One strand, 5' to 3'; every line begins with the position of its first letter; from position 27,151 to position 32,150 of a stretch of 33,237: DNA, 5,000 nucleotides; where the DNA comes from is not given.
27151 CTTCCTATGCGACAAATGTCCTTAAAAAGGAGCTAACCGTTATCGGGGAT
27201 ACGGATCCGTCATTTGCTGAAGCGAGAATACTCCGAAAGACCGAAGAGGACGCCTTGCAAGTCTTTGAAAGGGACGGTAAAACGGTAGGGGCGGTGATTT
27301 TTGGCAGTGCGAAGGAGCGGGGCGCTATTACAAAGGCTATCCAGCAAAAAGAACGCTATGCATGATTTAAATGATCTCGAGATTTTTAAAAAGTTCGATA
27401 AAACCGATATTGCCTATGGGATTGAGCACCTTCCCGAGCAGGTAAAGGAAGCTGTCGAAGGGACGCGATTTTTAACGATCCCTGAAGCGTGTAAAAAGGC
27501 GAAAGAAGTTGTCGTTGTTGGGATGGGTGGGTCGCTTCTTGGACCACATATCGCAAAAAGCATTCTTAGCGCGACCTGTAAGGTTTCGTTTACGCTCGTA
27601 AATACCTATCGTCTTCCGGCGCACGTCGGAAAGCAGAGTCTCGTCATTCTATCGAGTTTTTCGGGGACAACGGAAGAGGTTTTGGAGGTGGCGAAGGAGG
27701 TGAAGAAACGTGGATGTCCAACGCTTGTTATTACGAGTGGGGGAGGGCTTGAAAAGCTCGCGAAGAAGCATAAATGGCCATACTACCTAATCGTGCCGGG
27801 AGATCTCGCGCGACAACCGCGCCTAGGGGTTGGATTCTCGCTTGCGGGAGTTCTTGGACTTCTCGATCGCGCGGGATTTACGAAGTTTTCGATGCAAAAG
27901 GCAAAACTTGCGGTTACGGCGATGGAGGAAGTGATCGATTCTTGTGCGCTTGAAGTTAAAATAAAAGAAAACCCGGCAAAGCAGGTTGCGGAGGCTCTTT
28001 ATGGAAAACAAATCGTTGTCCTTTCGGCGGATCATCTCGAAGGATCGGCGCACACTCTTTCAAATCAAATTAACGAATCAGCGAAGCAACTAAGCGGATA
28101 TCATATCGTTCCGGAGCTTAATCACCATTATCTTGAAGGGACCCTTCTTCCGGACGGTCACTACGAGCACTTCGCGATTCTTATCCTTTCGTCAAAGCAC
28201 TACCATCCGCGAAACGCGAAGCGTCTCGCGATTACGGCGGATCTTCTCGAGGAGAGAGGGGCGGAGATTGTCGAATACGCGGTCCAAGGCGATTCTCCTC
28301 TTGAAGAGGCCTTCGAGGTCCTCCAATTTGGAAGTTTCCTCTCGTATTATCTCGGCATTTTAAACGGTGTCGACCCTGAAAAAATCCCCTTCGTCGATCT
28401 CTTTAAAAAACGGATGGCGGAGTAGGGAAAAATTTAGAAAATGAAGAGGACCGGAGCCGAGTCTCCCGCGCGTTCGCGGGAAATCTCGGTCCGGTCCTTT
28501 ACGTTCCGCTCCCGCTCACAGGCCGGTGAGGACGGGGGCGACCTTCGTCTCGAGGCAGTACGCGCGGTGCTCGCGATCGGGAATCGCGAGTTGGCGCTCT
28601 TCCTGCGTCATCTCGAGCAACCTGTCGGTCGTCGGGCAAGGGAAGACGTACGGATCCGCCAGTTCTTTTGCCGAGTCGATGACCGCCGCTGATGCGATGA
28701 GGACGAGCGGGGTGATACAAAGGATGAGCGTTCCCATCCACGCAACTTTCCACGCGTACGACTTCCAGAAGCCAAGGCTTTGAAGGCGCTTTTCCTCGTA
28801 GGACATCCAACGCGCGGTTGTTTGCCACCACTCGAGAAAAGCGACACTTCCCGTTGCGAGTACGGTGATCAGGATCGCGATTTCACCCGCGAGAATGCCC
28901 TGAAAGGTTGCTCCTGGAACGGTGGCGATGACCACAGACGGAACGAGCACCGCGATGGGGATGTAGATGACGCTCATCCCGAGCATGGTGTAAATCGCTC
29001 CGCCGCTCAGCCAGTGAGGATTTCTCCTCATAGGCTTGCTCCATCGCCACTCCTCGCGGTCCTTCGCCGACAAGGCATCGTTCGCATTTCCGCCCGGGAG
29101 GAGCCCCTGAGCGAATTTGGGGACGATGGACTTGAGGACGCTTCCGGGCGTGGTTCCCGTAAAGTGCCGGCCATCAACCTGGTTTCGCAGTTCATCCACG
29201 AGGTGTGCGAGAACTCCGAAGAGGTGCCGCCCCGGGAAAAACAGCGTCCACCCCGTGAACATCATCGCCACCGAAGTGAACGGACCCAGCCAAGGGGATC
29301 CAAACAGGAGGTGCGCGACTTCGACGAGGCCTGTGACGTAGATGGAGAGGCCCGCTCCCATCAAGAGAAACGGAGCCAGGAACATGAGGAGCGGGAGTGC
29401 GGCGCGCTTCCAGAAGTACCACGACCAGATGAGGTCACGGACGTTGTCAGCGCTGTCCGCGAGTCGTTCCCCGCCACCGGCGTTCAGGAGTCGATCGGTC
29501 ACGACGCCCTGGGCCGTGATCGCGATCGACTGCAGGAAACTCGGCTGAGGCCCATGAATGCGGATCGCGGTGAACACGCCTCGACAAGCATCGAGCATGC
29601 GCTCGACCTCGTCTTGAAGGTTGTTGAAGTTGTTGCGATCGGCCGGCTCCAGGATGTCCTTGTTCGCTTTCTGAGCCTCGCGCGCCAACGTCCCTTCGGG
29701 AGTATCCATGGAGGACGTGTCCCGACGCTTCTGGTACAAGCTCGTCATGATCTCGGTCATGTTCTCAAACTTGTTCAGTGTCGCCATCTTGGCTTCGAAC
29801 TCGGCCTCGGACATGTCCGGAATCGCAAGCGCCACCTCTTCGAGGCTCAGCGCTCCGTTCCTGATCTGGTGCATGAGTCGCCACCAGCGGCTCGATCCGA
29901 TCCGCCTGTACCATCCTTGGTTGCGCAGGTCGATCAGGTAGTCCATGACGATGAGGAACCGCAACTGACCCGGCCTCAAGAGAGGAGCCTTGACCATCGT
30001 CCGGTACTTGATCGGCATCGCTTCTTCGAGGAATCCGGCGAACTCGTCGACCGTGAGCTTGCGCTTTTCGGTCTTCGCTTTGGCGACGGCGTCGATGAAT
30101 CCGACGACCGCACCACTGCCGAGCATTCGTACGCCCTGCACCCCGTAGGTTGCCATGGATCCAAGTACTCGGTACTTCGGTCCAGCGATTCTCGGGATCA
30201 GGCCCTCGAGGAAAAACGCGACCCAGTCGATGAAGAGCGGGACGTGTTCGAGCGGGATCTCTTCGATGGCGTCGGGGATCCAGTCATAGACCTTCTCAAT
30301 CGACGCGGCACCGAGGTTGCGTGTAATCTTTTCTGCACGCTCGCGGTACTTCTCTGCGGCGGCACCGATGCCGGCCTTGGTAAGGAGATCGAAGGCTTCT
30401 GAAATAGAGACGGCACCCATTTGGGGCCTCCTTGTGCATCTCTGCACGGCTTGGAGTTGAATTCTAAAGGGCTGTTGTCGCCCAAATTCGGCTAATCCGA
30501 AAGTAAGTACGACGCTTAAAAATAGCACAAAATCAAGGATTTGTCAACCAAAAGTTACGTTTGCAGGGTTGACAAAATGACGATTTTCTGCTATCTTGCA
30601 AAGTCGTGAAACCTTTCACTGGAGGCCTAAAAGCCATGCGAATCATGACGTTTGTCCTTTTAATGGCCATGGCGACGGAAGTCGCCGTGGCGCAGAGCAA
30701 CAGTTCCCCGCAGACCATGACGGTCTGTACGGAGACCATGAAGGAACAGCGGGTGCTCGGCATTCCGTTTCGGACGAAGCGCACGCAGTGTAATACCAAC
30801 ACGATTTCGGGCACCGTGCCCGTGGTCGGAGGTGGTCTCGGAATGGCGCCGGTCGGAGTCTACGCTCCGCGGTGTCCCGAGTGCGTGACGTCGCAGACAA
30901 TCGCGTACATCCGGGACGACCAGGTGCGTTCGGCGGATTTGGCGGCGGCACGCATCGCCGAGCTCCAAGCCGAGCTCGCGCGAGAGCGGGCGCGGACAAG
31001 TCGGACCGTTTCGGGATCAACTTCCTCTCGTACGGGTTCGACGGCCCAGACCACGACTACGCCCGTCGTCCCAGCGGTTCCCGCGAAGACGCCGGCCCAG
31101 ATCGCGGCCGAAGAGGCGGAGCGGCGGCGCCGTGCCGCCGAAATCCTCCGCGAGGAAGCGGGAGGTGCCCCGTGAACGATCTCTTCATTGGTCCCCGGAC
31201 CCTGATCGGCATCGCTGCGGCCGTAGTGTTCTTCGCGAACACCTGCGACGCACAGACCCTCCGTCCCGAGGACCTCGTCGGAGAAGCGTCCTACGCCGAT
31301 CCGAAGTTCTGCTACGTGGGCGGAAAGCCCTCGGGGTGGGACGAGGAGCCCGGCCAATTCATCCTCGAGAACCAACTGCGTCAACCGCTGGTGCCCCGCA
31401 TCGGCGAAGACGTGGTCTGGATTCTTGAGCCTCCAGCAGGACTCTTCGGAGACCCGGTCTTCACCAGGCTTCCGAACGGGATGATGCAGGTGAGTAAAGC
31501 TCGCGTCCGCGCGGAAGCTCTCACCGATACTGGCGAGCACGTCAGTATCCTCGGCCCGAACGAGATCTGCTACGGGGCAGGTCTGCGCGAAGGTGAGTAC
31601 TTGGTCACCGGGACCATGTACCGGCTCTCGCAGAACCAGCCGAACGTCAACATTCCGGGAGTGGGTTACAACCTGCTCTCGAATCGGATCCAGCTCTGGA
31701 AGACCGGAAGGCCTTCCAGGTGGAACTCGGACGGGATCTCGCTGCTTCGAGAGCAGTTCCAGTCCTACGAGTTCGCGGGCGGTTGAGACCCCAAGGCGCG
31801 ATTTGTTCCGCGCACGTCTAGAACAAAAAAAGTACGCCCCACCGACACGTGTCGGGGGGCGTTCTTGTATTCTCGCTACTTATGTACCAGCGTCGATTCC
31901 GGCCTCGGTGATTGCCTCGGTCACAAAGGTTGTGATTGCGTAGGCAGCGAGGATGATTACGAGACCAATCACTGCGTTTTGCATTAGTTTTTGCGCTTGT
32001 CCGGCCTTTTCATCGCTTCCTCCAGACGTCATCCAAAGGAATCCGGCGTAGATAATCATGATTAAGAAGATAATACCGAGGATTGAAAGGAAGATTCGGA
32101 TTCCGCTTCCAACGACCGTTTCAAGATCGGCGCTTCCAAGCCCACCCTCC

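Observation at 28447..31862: GC-rich three-gene island of unknown function inserted next to the pilin-like gene array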

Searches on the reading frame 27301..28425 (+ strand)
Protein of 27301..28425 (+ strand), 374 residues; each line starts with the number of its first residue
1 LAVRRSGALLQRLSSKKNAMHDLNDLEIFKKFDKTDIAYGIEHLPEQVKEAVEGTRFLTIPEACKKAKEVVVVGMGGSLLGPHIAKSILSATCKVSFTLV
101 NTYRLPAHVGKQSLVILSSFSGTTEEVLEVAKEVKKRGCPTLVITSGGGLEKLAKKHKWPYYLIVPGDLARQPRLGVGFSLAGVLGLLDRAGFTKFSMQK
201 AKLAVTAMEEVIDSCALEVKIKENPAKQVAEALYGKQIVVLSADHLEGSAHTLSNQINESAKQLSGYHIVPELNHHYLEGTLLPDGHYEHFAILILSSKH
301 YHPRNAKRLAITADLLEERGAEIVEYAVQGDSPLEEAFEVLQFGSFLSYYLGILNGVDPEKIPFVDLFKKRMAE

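Call 10: search_protein_families(library=pfam, proteins=[window:27301-28425:+], max_evalue=1)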
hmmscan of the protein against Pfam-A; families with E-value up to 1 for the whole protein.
window:27301-28425:+ (374 aa): 5 families
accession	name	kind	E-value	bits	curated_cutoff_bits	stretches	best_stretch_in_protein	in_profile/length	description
PF10432.14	bact-PGI_C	-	8.8e-36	123.6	24.5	1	223-372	2-151/151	Bacterial phospho-glucose isomerase C-terminal SIS domain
PF01380.27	SIS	-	3.1e-07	30.7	25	1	66-147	4-89/131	SIS domain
PF13580.11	SIS_2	-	0.0017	18.8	27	1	111-146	103-138/138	SIS domain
PF04055.27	Radical_SAM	-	0.011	16.3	29.5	0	122-145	124-149/166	Radical SAM superfamily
PF00342.24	PGI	-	0.023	13.8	22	1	61-94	90-123/486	Phosphoglucose isomerase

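Call 28: find_related_loci(query=window:27301-28425:+, collection=genome_contigs, flank=10000)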
Query window:27301-28425:+ (374 aa) in genome_contigs; peptide patterns used: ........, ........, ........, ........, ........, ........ (x = any residue, [..] = any of these).
93 stretches matched a pattern; 1 encode a relative of the query (tblastn E <= 1e-3); 1 distinct loci.
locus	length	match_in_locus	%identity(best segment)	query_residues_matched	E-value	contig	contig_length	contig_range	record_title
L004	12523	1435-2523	91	12-374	0e+0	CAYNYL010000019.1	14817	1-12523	MAG TPA_asm: uncultured Gammaproteobacteria bacterium isolate SRP300315_co1_29 genome assembly, contig: NODE_1813_length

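Call 54: find_related_loci(query=window:27301-28425:+, collection=metagenome_contigs, flank=10000)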
Query window:27301-28425:+ (374 aa) in metagenome_contigs; peptide patterns used: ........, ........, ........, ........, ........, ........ (x = any residue, [..] = any of these).
203 stretches matched a pattern, but none encodes a relative of the query by tblastn (E <= 1e-3).

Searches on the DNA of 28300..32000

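Call 61: search_rna_families(source=window, start=28300, end=32000, threshold=evalue, max_evalue=10)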
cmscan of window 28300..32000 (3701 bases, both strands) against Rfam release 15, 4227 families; matches with E-value up to 10: 4.
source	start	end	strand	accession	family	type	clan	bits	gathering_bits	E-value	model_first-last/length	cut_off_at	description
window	31107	31148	+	RF03606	mir-2071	Gene; miRNA;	-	20.5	100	0.31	1-74/74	no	mir-2071 microRNA precursor family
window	31143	31210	-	RF02466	Ms_AS-8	Gene; sRNA;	-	20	48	0.88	1-74/74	no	Actinobacteria sRNA Ms_AS-8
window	30310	30346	+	RF01307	sR55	Gene; snRNA; snoRNA; CD-box;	-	14.2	35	8.2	1-65/65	no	Small nucleolar RNA sR55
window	31099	31177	-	RF02791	CcsR1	Gene; sRNA;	-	14.1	65.3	7.2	1-83/83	no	Conserved CCUCCUCCC motif stress-induced RNA 1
